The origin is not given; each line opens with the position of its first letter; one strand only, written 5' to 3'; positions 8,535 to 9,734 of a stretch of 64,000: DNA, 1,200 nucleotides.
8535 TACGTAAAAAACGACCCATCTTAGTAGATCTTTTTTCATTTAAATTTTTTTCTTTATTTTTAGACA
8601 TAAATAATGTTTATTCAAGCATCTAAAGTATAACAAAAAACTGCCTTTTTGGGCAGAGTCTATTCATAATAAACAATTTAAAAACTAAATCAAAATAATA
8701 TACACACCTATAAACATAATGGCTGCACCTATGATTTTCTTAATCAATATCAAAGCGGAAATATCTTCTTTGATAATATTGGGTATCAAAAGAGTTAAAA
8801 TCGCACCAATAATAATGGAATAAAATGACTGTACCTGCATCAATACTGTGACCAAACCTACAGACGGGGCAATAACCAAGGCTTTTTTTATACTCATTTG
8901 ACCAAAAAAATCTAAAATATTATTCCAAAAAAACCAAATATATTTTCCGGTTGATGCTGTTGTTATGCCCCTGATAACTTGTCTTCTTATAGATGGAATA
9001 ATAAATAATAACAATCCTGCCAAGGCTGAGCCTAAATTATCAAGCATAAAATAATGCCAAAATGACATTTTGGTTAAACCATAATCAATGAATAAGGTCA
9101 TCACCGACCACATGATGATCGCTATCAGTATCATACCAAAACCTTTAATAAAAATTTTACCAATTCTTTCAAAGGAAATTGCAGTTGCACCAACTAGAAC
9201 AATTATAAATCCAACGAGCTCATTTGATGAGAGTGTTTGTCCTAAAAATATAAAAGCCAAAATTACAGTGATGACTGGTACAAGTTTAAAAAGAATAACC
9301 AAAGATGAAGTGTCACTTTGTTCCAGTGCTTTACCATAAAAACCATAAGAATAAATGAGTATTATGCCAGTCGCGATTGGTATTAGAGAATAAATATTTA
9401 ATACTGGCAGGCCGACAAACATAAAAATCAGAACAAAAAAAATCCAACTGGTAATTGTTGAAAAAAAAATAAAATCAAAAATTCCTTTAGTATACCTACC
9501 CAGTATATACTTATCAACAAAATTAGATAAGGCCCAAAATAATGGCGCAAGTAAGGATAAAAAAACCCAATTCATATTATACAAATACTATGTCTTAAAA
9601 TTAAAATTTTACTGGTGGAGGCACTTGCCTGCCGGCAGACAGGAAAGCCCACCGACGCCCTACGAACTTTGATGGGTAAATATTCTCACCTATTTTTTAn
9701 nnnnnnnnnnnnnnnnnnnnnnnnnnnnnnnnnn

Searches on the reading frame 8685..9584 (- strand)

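Call 27: search_protein_families(library=pfam, proteins=[window:8685-9584:-])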
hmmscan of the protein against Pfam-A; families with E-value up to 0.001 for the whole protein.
window:8685-9584:- (299 aa): 1 family
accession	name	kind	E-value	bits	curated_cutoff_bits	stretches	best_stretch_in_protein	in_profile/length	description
PF00892.27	EamA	-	2.8e-13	50.7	28.2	1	5-137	2-134/135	EamA-like transporter family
